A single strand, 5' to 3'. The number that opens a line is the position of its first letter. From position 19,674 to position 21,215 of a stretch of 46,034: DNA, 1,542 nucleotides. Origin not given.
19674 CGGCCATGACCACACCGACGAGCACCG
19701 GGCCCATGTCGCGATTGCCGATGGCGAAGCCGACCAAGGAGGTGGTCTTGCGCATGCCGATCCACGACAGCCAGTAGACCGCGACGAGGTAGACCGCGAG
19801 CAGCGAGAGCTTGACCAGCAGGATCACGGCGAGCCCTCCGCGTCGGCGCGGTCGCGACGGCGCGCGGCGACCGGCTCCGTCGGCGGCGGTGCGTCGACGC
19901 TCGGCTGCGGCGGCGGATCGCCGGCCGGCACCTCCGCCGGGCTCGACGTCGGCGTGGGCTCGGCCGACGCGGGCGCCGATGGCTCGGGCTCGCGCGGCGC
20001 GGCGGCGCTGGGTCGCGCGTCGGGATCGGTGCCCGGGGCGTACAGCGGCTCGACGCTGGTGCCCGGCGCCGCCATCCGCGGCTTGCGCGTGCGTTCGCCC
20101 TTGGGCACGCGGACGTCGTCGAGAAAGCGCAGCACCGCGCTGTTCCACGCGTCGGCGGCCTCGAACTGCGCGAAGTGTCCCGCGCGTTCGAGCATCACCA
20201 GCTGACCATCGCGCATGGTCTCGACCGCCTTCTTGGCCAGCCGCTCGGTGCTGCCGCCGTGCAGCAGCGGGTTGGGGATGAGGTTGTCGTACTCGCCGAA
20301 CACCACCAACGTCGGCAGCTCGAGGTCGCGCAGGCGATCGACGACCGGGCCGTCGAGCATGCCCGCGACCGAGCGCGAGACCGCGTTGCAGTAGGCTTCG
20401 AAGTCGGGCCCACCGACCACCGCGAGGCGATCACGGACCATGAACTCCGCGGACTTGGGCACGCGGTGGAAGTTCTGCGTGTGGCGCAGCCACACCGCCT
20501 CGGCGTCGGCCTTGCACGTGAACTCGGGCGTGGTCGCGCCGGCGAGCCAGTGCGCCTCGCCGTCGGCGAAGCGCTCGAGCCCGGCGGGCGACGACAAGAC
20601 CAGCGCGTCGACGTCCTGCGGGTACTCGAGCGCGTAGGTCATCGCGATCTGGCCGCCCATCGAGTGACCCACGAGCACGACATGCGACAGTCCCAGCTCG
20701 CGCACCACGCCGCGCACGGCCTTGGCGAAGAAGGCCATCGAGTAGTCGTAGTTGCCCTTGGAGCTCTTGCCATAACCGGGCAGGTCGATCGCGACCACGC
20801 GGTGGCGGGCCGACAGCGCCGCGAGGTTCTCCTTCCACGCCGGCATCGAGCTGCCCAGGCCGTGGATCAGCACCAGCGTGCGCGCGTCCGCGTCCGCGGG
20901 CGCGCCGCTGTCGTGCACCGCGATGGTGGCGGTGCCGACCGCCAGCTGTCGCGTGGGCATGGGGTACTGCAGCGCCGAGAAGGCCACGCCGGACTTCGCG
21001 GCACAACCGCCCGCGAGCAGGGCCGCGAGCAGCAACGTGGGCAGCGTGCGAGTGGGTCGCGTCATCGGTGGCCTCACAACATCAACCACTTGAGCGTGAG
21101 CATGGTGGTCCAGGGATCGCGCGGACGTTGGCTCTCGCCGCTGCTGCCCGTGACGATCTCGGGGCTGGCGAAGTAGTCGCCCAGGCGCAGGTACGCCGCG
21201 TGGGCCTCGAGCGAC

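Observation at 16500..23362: Six-gene minus-strand block with stop/start overlaps, ending in a MYXO-CTERM esterase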

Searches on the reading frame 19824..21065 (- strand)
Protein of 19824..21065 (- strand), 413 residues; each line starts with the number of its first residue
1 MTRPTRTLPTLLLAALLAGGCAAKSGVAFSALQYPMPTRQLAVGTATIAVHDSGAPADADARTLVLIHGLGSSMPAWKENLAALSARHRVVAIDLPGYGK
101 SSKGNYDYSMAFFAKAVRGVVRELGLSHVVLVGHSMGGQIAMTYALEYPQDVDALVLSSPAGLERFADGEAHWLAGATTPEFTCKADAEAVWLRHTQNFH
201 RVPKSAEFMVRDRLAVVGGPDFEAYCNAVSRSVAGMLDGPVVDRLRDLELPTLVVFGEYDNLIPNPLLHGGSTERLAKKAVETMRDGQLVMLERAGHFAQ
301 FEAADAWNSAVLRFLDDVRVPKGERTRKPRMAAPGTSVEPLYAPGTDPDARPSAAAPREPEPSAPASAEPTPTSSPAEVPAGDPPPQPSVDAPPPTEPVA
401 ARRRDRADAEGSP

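Call 6: search_protein_families(library=pfam, proteins=[window:19824-21065:-], max_evalue=0.01)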
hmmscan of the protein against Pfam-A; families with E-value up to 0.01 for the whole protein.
window:19824-21065:- (413 aa): 15 families
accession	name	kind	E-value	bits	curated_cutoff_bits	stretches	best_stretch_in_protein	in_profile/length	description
PF00561.26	Abhydrolase_1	-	5.6e-33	115.1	25.8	1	63-303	2-244/245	alpha/beta hydrolase fold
PF12697.13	Abhydrolase_6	-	5.4e-28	99.6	26.3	1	64-307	1-214/217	Alpha/beta hydrolase family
PF12146.15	Hydrolase_4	-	1.4e-19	70.8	27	1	62-301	5-236/239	Serine aminopeptidase, S33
PF03096.20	Ndr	-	1.3e-05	24.5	23.3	1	80-161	48-133/283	Ndr family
PF07819.20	PGAP1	-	2.1e-05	24.8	24.3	1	127-161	91-129/233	PGAP1-like alpha/beta domain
PF00756.26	Esterase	-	2.4e-05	24.7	22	1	129-161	117-149/251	Putative esterase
PF02230.22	Abhydrolase_2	-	0.00022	21.6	23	0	55-82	8-35/217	Phospholipase/Carboxylesterase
PF20408.4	Abhydrolase_11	-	0.0015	18.7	27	0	62-155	3-102/193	Alpha/beta hydrolase domain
PF07859.19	Abhydrolase_3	-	0.0016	18.7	25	1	114-166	53-115/210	alpha/beta hydrolase fold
PF08386.16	Abhydrolase_4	-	0.002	18.7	21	1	249-324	34-100/103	TAP-like protein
PF06028.17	DUF915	-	0.0023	17.8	22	1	104-151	80-127/255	Alpha/beta hydrolase of unknown function (DUF915)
PF00975.26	Thioesterase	-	0.0024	18.5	26.4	1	63-149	2-88/226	Thioesterase domain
PF06821.19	Ser_hydrolase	-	0.0027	18.1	22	0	127-171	55-101/172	Serine hydrolase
PF08840.17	BAAT_C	-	0.0067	16.9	20.9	0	110-160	3-54/210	BAAT / Acyl-CoA thioester hydrolase C terminal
PF01738.24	DLH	-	0.0085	16.1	21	0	126-156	96-125/217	Dienelactone hydrolase family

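Call 7: search_protein_families(library=ncbifam, proteins=[window:19824-21065:-], max_evalue=0.01)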
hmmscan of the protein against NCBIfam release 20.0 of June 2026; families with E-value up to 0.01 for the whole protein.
window:19824-21065:- (413 aa): 37 families (the best 25 are shown)
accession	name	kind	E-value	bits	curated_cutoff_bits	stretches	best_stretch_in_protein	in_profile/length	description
NF011457.0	PRK14875.1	equivalog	1.9e-36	125.9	307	1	39-316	113-370/372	acetoin dehydrogenase dihydrolipoyllysine-residue acetyltransferase subunit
NF051488.1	bifunc_PcaDC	exception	3e-31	108.9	390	1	58-327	11-266/375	bifunctional 3-oxoadipate enol-lactonase/4-carboxymuconolactone decarboxylase PcaDC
NF051487.1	bifunc_PcaCD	exception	5.4e-29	101.5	430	1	58-316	169-412/413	bifunctional 4-carboxymuconolactone decarboxylase/3-oxoadipate enol-lactonase PcaCD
TIGR02427.1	protocat_pcaD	equivalog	2.9e-28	98.9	255.85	1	57-315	9-250/251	3-oxoadipate enol-lactonase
NF045632.1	hydroxlase_HsaD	equivalog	4.4e-28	98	400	1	38-316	14-289/290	4,5:9,10-diseco-3-hydroxy-5,9,17-trioxoandrosta-1(10),2-diene-4-oate hydrolase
TIGR03343.1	biphenyl_bphD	equivalog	1.2e-24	87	462.15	1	60-316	29-281/282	2-hydroxy-6-oxo-6-phenylhexa-2,4-dienoate hydrolase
TIGR03695.1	menH_SHCHC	equivalog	3e-24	85.8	208.55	1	62-168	3-113/252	2-succinyl-6-hydroxy-2,4-cyclohexadiene-1-carboxylate synthase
NF050089.1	i_nPHAscl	equivalog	1e-23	83.8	300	1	60-162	17-119/288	intracellular short-chain-length polyhydroxyalkanoate depolymerase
TIGR03611.1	RutD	equivalog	1.3e-20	73.9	238.5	1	55-157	7-110/258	pyrimidine utilization protein D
TIGR03056.1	bchO_mg_che_rel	equivalog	5e-20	71.7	172.55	1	39-174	9-140/278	alpha/beta fold hydrolase BchO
TIGR01738.1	bioH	equivalog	1.6e-19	70.6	206.95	1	62-307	5-237/245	pimeloyl-ACP methyl ester esterase BioH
NF002938.0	PRK03592.1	equivalog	3e-19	69.4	241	1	35-157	9-126/298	haloalkane dehalogenase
TIGR01250.1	pro_imino_pep_2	subfamily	1.2e-16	61.2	167.65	2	61-160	25-129/288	proline iminopeptidase-family hydrolase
NF052614.1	AB_fold_OlsI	equivalog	1.4e-16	60.9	385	1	62-318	18-258/272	ornithine lipid biosynthesis O-acyltransferase OlsI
NF045948.1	ProImpepThrmp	equivalog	1.1e-15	57.9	500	2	60-159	24-127/291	proline iminopeptidase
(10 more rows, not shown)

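Call 30: search_solved_structures(query=window:19824-21065:-, max_evalue=1e-10)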
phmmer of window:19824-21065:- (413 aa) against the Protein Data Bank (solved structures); distinct sequences matched with E-value up to 1e-10: 54.
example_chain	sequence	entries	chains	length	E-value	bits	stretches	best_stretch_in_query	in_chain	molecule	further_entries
4f0j_A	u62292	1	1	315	1.6e-25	93.2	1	51-315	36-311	Probable hydrolytic enzyme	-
7zjt_A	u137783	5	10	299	2.2e-22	82.9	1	48-317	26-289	4,5:9,10-diseco-3-hydroxy-5,9,17-trioxoandrosta-1(10),2-diene-4-oate hydrolase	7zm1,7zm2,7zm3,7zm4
2vf2_A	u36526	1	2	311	3.2e-22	82.3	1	48-316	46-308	2-HYDROXY-6-OXO-6-PHENYLHEXA-2,4-DIENOATE HYDROLASE BPHD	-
5jz9_A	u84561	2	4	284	3.6e-22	82.2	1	49-315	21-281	4,5:9,10-diseco-3-hydroxy-5,9,17-trioxoandrosta-1(10),2-diene-4-oate hydrolase | 2-hydroxy-6-oxo-6-phenylhexa-2,4-dienoate hydrolase BphD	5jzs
5jzb_A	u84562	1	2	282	4.5e-22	81.9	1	49-315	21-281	4,5:9,10-diseco-3-hydroxy-5,9,17-trioxoandrosta-1(10),2-diene-4-oate hydrolase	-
2wud_A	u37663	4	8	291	7.3e-22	81.2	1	48-316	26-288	2-HYDROXY-6-OXO-6-PHENYLHEXA-2,4-DIENOATE HYDROLASE BPHD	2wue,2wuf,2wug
7dq9_A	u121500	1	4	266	1e-18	70.8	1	61-316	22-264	Predicted hydrolases or acyltransferases (Alpha/beta hydrolase superfamily)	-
2og1_A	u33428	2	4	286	2.2e-17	66.4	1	60-315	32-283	2-hydroxy-6-oxo-6-phenylhexa-2,4-dienoate hydrolase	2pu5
2rht_A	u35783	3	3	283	5.7e-17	65.1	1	60-315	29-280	2-hydroxy-6-oxo-6-phenylhexa-2,4-dienoate hydrolase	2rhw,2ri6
2puh_A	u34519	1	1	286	5.8e-17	65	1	60-315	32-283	2-hydroxy-6-oxo-6-phenylhexa-2,4-dienoate hydrolase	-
4opm_A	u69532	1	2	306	7.9e-17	64.6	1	38-326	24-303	Lipase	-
1iun_A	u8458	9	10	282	1e-16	64.2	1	60-322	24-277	meta-Cleavage product hydrolase | 2-hydroxy-6-oxo-7-methylocta-2,4-dienoate hydrolase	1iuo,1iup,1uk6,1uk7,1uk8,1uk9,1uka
6i8w_A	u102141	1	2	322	1.2e-16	64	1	61-163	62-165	Alpha/beta fold hydrolase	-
2d0d_A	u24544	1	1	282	1.3e-16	63.9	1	60-322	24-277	2-hydroxy-6-oxo-7-methylocta-2,4-dienoate hydrolase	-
3v1k_A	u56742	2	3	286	2.8e-16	62.8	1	60-315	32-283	2-hydroxy-6-oxo-6-phenylhexa-2,4-dienoate hydrolase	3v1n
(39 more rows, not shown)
